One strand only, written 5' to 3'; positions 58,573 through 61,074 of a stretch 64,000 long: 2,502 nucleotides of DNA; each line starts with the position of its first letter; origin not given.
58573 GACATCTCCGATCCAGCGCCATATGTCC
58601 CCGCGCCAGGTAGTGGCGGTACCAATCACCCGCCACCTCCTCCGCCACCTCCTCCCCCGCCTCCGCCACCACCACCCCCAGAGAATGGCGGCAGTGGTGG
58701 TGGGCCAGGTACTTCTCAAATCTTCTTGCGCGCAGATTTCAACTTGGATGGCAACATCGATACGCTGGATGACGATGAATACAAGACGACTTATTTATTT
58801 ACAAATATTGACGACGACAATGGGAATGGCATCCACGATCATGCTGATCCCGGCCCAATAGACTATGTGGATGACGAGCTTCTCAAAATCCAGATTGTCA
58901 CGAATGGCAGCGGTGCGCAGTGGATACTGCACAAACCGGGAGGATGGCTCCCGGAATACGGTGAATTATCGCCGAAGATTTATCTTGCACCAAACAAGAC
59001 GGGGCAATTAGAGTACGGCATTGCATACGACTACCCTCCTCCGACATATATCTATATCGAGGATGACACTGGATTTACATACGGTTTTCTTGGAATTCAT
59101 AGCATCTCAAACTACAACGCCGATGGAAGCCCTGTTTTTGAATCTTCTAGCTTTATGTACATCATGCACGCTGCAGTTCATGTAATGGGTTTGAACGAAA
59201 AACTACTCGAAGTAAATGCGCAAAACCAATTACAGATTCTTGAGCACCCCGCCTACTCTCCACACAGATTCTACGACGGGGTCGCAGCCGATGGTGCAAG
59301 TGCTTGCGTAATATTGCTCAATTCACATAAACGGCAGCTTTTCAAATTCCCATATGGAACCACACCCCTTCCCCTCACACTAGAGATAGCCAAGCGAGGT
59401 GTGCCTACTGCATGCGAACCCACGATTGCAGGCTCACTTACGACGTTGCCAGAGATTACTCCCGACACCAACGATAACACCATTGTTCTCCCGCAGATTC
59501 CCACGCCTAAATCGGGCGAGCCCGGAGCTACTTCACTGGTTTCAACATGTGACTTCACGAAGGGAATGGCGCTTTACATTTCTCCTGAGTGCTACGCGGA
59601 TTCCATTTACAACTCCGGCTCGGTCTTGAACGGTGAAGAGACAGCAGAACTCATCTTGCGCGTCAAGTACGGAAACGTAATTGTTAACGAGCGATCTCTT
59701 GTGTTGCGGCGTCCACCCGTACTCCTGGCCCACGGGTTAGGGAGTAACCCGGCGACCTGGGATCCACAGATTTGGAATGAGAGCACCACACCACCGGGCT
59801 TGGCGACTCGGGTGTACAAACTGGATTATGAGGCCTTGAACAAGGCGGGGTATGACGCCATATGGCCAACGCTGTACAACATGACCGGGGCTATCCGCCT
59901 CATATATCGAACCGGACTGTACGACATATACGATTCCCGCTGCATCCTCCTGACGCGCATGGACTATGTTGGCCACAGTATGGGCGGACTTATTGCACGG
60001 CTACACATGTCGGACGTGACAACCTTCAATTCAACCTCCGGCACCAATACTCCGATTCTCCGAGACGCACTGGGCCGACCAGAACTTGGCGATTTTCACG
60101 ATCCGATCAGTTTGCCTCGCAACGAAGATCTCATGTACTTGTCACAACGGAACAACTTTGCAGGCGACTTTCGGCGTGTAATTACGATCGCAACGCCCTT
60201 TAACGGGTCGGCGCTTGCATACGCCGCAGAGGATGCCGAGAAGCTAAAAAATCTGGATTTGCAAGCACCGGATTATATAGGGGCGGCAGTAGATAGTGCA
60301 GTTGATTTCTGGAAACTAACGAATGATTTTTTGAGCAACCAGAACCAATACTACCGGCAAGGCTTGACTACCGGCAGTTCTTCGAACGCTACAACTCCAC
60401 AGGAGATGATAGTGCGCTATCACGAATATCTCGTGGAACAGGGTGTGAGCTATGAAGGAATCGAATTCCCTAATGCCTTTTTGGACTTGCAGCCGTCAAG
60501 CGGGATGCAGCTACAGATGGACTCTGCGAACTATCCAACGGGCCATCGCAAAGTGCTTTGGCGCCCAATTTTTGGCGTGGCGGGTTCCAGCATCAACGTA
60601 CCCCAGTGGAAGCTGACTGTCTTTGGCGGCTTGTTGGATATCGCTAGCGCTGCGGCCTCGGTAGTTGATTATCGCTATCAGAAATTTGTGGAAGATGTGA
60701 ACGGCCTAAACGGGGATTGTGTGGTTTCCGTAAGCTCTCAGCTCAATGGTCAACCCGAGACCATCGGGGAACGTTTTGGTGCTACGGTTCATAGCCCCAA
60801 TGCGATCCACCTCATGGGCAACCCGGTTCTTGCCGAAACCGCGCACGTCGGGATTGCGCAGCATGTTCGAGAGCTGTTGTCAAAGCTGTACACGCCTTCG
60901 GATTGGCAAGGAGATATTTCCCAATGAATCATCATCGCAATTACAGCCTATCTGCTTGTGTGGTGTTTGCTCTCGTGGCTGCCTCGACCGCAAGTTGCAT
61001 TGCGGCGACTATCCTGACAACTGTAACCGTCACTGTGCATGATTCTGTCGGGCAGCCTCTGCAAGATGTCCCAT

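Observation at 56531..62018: Translationally coupled operon: FG-GAP protein, 1128-aa dockerin/TSP3/poly-Pro/PGAP1-like-hydrolase protein and a secreted beta-rich protein, partly inside a lower-GC island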

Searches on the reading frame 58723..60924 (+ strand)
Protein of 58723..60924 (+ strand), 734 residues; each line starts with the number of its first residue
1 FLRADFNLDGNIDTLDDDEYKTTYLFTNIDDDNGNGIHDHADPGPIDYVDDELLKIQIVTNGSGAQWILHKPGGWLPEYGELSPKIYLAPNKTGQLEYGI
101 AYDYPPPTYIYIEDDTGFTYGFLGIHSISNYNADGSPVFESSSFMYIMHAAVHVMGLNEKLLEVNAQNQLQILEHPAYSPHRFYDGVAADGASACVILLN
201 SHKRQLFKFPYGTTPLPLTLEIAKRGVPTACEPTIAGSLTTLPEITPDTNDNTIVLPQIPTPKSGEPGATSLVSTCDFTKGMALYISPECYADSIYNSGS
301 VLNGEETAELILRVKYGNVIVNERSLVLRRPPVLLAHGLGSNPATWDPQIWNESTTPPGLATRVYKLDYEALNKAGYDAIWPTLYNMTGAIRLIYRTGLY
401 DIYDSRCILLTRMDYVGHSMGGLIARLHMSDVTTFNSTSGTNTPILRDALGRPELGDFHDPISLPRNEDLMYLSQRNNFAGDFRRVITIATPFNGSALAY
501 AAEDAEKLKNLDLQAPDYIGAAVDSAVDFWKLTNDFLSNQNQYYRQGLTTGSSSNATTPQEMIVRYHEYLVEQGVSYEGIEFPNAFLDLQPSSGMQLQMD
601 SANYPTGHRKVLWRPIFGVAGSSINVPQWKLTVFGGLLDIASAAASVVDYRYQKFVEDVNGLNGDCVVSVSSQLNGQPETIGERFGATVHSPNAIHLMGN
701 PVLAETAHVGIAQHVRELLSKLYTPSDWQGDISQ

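Call 13: find_homologous_proteins(query=window:58723-60924:+, max_evalue=0.001)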
Query window:58723-60924:+ (734 aa): 1 proteins with E <= 0.001 among 8000 candidates.
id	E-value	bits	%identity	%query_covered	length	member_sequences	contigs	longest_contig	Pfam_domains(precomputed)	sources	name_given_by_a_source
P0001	2.3e-39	153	36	44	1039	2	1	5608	PF01839.30,PF13517.13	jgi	jgi:pimeloyl-ACP methyl ester carboxylesterase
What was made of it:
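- Tried and rejected: Re-running without the low-complexity part gave P0001 (call 13).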

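Call 18: find_encoding_contigs(protein=P0001, flank=10000, max_places=5)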
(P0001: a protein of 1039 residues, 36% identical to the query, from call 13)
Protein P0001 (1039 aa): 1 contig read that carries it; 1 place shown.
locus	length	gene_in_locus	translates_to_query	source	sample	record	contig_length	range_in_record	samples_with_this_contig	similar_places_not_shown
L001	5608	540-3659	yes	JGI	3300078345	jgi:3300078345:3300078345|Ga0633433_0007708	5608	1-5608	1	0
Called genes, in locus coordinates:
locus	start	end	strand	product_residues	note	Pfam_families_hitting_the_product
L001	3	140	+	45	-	?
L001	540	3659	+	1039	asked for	PF01839:FG-GAP (faint), PF13517:FG-GAP_3 (weak)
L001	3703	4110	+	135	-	-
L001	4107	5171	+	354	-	-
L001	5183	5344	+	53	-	-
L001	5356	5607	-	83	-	?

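Call 40: search_protein_representatives(protein=window:58723-60924:+)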
Query: 734 residues. Proteins with E-value up to 0.001 (for the whole library): 270; up to 1e-10: 60; up to 1e-30: 12. The best 150 are listed.
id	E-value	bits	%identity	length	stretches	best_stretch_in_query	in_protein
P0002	3.8e-76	273.3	39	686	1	273-734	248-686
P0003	6.6e-72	259.3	37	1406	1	179-733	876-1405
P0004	7.6e-71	255.8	38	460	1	271-734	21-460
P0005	1.3e-67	245.1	36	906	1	181-733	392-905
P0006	3.3e-47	177.7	32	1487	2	4-511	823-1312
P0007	4.2e-42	160.8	38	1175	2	177-507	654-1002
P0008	2.5e-41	158.2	32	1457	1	273-732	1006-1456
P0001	7.5e-40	153.4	44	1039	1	254-507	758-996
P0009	8.8e-40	153.1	35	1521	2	180-501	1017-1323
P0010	2.0e-38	148.6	32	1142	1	27-733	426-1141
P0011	1.8e-36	142.2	35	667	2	187-504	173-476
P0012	2.6e-34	135.0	35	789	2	270-502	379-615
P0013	3.0e-29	118.3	35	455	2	255-500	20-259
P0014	3.8e-29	118.0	37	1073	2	182-500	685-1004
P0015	1.1e-27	113.1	30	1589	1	84-622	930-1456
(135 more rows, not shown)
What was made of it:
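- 57541..60927 (+): 3' part of the split gene (1128 codons from GTG 57541; ATG at 57547 and 57550). It has no signal peptide of its own. Homologues were found in calls 13 and 40.
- Checked: The statement that nothing like it exists is wrong: 270 representatives match (call 40).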

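Call 41: search_protein_families(library=pfam, proteins=[P0002, P0003, P0005, P0006, P0007, P0008, P0009, P0010], max_evalue=0.01)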
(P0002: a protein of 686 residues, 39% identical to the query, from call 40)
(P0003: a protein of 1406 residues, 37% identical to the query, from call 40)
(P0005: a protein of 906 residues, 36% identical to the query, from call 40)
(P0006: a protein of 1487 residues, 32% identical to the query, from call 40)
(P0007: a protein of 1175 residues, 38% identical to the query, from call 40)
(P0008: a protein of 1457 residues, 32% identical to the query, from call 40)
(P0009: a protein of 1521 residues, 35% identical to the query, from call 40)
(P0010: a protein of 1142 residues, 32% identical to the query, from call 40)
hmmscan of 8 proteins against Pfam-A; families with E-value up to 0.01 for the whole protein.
P0002 (686 aa): 0 families

P0003 (1406 aa): 4 families
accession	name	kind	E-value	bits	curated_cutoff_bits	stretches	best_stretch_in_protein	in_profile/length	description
PF01839.29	FG-GAP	-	2.6e-17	62.7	22.1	3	105-128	3-26/37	FG-GAP repeat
PF13517.12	FG-GAP_3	-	2.5e-06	28.4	26.9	1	53-122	1-61/61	FG-GAP-like repeat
PF06028.17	DUF915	-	0.00073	19.4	22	1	1092-1120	98-126/255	Alpha/beta hydrolase of unknown function (DUF915)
PF07819.20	PGAP1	-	0.0051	17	24.3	0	1075-1118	73-112/233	PGAP1-like alpha/beta domain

P0005 (906 aa): 4 families
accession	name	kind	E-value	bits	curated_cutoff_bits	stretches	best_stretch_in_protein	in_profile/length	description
PF18884.5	TSP3_bac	-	5.2e-06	26.6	25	1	160-181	1-22/22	Bacterial TSP3 repeat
PF02089.21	Palm_thioest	-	6.2e-05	23.3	26.8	1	530-626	1-93/254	Palmitoyl protein thioesterase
PF12697.13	Abhydrolase_6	-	8.9e-05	23.7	26.3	1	531-654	1-93/217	Alpha/beta hydrolase family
PF01674.24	Lipase_2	-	0.0099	15.9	20.3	0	530-629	3-98/219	Lipase (class 2)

P0006 (1487 aa): 8 families
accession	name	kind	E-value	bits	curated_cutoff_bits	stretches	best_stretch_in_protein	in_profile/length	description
PF18884.5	TSP3_bac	-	3.1e-29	100.9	25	4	673-694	1-22/22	Bacterial TSP3 repeat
PF12697.13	Abhydrolase_6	-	5e-08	34.3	26.3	1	1151-1267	1-113/217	Alpha/beta hydrolase family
PF05057.20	DUF676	-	0.00012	22.1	20.3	1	1151-1243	8-100/217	Putative serine esterase (DUF676)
PF01674.24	Lipase_2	-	0.00026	21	20.3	1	1150-1237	3-91/219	Lipase (class 2)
PF01839.29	FG-GAP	-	0.00045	20.5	22.1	1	90-110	4-24/37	FG-GAP repeat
PF07819.20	PGAP1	-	0.001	19.3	24.3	1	1215-1240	85-110/233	PGAP1-like alpha/beta domain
PF02089.21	Palm_thioest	-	0.0024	18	26.8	1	1150-1242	1-94/254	Palmitoyl protein thioesterase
PF00561.26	Abhydrolase_1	-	0.0049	17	25.8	0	1149-1241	1-89/245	alpha/beta hydrolase fold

P0007 (1175 aa): 5 families
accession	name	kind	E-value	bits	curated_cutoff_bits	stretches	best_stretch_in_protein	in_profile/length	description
PF01839.29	FG-GAP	-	1.3e-06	28.5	22.1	1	113-143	1-35/37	FG-GAP repeat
PF13517.12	FG-GAP_3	-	1.6e-06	29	26.9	1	121-191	1-59/61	FG-GAP-like repeat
PF12697.13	Abhydrolase_6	-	0.00011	23.4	26.3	1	798-905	1-81/217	Alpha/beta hydrolase family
PF00404.24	Dockerin_1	-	0.00024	21.7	22.9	1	239-292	2-51/57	Dockerin type I domain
PF06028.17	DUF915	-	0.002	18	22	1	886-913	99-126/255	Alpha/beta hydrolase of unknown function (DUF915)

P0008 (1457 aa): 2 families
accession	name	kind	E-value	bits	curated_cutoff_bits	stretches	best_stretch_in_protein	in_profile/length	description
PF01839.29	FG-GAP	-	2.7e-10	40.3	22.1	1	112-143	6-36/37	FG-GAP repeat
PF13517.12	FG-GAP_3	-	0.0077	17.2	26.9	0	51-126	1-61/61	FG-GAP-like repeat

P0009 (1521 aa): 7 families
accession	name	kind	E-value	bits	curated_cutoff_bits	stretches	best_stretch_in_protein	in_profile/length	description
PF01839.29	FG-GAP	-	1.8e-14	53.7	22.1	1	91-127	1-35/37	FG-GAP repeat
PF12697.13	Abhydrolase_6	-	5.5e-08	34.2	26.3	1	1164-1370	1-169/217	Alpha/beta hydrolase family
PF13517.12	FG-GAP_3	-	1.1e-05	26.4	26.9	1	100-168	1-61/61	FG-GAP-like repeat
PF12146.15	Hydrolase_4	-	5.6e-05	23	27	1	1161-1254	4-95/239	Serine aminopeptidase, S33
PF07819.20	PGAP1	-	0.00042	20.6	24.3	1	1195-1253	56-109/233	PGAP1-like alpha/beta domain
PF14312.12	FG-GAP_2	-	0.00069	20.2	23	1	86-129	13-49/49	FG-GAP repeat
PF01764.32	Lipase_3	-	0.0017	18.7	22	1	1233-1271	61-98/140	Lipase (class 3)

P0010 (1142 aa): 2 families
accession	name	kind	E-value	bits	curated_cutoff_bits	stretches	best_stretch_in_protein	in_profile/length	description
PF01839.29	FG-GAP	-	8.4e-06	26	22.1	1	101-126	4-27/37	FG-GAP repeat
PF05057.20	DUF676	-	0.0075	16.2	20.3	0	741-848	8-104/217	Putative serine esterase (DUF676)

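Call 51: find_encoding_contigs(protein=P0003, flank=10000, max_places=3)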
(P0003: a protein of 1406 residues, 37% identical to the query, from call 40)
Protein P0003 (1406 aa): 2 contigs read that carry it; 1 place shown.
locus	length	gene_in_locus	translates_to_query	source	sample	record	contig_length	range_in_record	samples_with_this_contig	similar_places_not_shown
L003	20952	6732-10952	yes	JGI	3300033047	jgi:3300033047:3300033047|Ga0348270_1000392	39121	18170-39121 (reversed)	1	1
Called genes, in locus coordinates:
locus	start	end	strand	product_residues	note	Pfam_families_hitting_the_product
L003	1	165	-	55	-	?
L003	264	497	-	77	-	PF09954:DUF2188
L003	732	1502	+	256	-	PF04542:Sigma70_r2 (weak), PF04545:Sigma70_r4 (faint)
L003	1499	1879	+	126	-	-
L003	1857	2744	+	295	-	PF06114:Peptidase_M78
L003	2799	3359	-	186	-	-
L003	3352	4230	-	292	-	PF00142:Fer4_NifH (faint), PF02374:ArsA_ATPase (faint), PF06564:CBP_BcsQ (faint), PF09140:MipZ (weak), PF10609:ParA (weak), PF13614:AAA_31, PF01656:CbiA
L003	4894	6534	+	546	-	-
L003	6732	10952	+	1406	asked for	PF13517:FG-GAP_3 (weak), PF01839:FG-GAP (weak)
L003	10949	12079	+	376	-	-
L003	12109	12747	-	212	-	-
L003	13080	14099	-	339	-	PF02899:Phage_int_SAM_1, PF00589:Phage_integrase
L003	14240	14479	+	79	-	PF09954:DUF2188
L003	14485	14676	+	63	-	-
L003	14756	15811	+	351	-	-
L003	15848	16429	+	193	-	PF08808:RES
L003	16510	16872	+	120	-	PF09722:Xre_MbcA_ParS_C (weak)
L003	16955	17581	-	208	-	-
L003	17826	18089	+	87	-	-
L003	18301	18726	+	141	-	-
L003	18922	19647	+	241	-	-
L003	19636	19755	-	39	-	-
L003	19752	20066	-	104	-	PF13744:HTH_37, PF01381:HTH_3, PF12844:HTH_19 (weak), PF13560:HTH_31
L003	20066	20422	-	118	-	PF05973:Gp49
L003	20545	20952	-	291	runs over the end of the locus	PF08401:ArdcN, PF18818:MPTase-PolyVal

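Call 52: find_encoding_contigs(protein=P0008, flank=10000, max_places=3)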
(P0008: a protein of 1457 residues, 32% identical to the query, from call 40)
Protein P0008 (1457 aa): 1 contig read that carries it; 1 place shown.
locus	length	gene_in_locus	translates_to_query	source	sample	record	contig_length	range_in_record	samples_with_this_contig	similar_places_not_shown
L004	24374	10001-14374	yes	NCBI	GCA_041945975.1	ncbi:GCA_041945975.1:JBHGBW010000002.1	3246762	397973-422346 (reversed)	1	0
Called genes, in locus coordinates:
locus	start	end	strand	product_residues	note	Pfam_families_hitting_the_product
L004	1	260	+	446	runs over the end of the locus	PF02812:ELFV_dehydrog_N, PF00208:ELFV_dehydrog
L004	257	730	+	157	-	PF14760:Rnk_N, PF01272:GreA_GreB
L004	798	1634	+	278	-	PF01909:NTP_transf_2, PF18765:Polbeta (weak)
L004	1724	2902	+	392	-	PF05222:AlaDh_PNT_N, PF02826:2-Hacid_dh_C (faint), PF01262:AlaDh_PNT_C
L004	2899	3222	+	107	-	PF12769:PNTB_4TM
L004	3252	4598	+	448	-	PF02233:PNTB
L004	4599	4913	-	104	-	-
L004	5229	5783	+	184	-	PF00440:TetR_N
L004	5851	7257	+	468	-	PF00171:Aldedh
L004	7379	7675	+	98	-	PF03992:ABM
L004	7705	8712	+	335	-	PF08240:ADH_N, PF01262:AlaDh_PNT_C (weak), PF00107:ADH_zinc_N, PF13602:ADH_zinc_N_2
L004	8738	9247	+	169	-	PF00578:AhpC-TSA, PF08534:Redoxin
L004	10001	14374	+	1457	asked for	PF01839:FG-GAP (weak)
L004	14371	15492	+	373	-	PF13620:CarboxypepD_reg (faint)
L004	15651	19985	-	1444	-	PF13289:SIR2_2, PF13174:TPR_6 (faint), PF20698:PIN-TPR-GreABC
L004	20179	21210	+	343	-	-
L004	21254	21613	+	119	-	-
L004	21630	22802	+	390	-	-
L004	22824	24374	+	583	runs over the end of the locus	PF00239:Resolvase, PF07508:Recombinase, PF13408:Zn_ribbon_recom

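Call 61: find_encoding_contigs(protein=P0009, flank=8000, max_places=2)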
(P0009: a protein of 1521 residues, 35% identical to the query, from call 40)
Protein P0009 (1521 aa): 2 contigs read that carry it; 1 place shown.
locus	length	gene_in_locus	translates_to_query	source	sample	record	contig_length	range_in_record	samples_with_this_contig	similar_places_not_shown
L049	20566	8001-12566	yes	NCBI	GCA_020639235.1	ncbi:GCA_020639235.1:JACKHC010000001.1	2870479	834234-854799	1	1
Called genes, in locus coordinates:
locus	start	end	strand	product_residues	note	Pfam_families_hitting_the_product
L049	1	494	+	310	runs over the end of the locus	PF25608:NAL1_N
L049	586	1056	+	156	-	-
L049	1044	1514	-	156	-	-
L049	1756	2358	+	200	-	PF07638:Sigma70_ECF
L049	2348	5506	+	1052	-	PF00069:Pkinase, PF07714:PK_Tyr_Ser-Thr, PF03109:ABC1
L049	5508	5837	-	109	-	-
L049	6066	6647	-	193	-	-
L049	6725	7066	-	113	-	PF13560:HTH_31, PF01381:HTH_3, PF12844:HTH_19 (weak), PF13443:HTH_26 (weak)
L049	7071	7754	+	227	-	-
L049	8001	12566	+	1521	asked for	PF13517:FG-GAP_3 (faint), PF01839:FG-GAP, PF12697:Abhydrolase_6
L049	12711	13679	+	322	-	-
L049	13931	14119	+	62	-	-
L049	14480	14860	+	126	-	-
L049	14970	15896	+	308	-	PF08401:ArdcN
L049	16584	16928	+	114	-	-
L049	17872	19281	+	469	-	PF07238:PilZ (weak)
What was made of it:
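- Relatives lie next to integrase, ParA, RES and ArdC genes (L003), ArdC (L049), and SIR2/PIN-TPR plus a recombinase (L004) (calls 51, 52, 61).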

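Call 62: find_encoding_contigs(protein=P0010, flank=8000, max_places=2)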
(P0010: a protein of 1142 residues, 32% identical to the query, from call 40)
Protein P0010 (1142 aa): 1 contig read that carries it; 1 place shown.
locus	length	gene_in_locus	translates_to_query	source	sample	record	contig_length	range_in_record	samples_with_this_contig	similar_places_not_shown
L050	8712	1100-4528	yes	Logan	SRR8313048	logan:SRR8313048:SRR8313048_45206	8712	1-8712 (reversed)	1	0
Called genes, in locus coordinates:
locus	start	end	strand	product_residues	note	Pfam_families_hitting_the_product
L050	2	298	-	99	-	?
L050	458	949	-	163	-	-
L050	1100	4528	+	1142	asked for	PF01839:FG-GAP (weak)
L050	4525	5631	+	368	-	-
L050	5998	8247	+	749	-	-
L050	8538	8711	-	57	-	?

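Call 63: find_encoding_contigs(protein=P0007, flank=8000, max_places=2)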
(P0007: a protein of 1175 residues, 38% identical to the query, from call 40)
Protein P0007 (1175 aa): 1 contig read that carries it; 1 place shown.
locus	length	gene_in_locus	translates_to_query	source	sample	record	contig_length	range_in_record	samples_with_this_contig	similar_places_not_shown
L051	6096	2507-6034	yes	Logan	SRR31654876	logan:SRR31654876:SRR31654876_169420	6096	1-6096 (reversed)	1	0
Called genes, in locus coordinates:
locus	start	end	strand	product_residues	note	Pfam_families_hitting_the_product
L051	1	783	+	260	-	?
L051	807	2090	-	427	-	PF07995:GSDH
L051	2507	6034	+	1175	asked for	PF13517:FG-GAP_3 (faint), PF01839:FG-GAP (weak)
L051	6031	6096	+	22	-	?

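Call 69: list_cluster_members(proteins=[L001:4107-5168:+, L002:2815-3894:+, L003:10949-12076:+, L004:14371-15489:+, L050:4525-5628:+, L049:12711-13676:+, P0008, P0009])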
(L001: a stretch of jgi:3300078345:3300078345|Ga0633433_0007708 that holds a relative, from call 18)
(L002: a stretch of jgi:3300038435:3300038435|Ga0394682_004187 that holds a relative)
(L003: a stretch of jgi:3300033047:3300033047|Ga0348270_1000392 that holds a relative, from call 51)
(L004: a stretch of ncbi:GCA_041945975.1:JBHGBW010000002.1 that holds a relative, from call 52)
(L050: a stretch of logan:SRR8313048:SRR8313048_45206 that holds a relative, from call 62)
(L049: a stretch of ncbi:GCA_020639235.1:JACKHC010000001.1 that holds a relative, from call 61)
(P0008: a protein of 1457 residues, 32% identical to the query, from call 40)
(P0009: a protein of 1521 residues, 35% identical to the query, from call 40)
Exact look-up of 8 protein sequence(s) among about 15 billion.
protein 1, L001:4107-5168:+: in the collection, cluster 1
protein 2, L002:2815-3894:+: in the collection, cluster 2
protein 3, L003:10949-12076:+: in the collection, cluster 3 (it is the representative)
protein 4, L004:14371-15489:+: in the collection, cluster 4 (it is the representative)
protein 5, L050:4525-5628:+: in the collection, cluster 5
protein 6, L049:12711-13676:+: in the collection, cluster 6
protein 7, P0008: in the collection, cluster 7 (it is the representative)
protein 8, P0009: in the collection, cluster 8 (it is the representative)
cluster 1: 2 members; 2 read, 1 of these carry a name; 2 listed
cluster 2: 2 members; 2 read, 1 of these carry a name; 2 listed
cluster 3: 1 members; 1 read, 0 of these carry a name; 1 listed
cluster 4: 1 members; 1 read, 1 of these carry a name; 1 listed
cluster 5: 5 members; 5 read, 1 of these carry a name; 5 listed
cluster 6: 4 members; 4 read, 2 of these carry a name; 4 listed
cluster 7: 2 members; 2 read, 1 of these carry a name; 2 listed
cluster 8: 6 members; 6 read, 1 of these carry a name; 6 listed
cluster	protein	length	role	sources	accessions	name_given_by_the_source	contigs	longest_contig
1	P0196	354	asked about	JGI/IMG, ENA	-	hypothetical protein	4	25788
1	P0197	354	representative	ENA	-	-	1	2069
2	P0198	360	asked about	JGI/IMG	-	hypothetical protein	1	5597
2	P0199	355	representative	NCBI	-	-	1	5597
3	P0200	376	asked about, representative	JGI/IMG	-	-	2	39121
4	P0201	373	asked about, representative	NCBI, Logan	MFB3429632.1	MAG: hypothetical protein ABL309_01800 [Phycisphaerales bacterium]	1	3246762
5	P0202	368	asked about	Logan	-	-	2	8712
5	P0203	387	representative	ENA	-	-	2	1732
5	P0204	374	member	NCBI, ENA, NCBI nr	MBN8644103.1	MAG: hypothetical protein J0L61_02550 [Planctomycetes bacterium] | hypothetical protein [Planctomycetota bacterium]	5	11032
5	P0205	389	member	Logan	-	-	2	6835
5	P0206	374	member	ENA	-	-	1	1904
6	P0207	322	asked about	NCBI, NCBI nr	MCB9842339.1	MAG: hypothetical protein H6812_03685 [Phycisphaeraceae bacterium] | hypothetical protein [Phycisphaeraceae bacterium]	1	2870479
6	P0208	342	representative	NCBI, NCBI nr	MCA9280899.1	MAG: hypothetical protein KDA30_02550 [Phycisphaerales bacterium] | hypothetical protein [Phycisphaerales bacterium]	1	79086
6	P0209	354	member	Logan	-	-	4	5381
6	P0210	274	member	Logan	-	-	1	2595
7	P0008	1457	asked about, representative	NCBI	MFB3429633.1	MAG: hypothetical protein ABL309_01805 [Phycisphaerales bacterium]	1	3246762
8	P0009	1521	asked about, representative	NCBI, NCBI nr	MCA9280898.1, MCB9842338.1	MAG: alpha/beta fold hydrolase [Phycisphaeraceae bacterium] | alpha/beta fold hydrolase [Phycisphaerales bacterium]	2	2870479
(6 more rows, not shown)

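Call 96: search_protein_families(library=pfam, alignment_id=A5, max_evalue=0.001)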
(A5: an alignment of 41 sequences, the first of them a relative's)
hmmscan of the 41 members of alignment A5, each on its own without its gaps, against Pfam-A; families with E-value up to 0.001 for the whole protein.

A. member 1, P0003 (1406 aa): 3 families
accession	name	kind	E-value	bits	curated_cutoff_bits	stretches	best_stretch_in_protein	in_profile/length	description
PF01839.29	FG-GAP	-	2.6e-17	62.7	22.1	2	105-128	3-26/37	FG-GAP repeat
PF13517.12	FG-GAP_3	-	2.5e-06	28.4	26.9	1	53-122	1-61/61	FG-GAP-like repeat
PF06028.17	DUF915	-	0.00073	19.4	22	0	1092-1120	98-126/255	Alpha/beta hydrolase of unknown function (DUF915)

B. families by the number of members that match (of 41 scanned): 19 families
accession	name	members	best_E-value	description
PF01839.29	FG-GAP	15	2.6e-17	FG-GAP repeat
PF18884.5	TSP3_bac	10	3.1e-29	Bacterial TSP3 repeat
PF12697.13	Abhydrolase_6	9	5e-08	Alpha/beta hydrolase family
PF13517.12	FG-GAP_3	9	1.1e-06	FG-GAP-like repeat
PF00404.24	Dockerin_1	8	8.9e-07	Dockerin type I domain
PF01674.24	Lipase_2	7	6e-06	Lipase (class 2)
PF02089.21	Palm_thioest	5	8.4e-06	Palmitoyl protein thioesterase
PF07819.20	PGAP1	4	1.1e-05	PGAP1-like alpha/beta domain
PF00041.27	fn3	2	9.6e-16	Fibronectin type III domain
PF00561.26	Abhydrolase_1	2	0.00011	alpha/beta hydrolase fold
PF17164.10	DUF5122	1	2.8e-47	Domain of unknown function (DUF5122) beta-propeller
PF18911.6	PKD_4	1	6.9e-11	PKD domain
PF00801.26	PKD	1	2.6e-06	PKD domain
PF12146.15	Hydrolase_4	1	5.6e-05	Serine aminopeptidase, S33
PF05057.20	DUF676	1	0.00012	Putative serine esterase (DUF676)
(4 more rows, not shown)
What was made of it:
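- On Dockerin type I (PF00404): Eight of 41 relatives match at E<=1e-3 (call 96).
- On Thrombospondin type-3 / bacterial TSP3 repeat (PF02412, PF18884): Ten of 41 relatives match TSP3_bac at E<=1e-3, and P0005 and P0006 exceed its cut-off (calls 41, 96).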
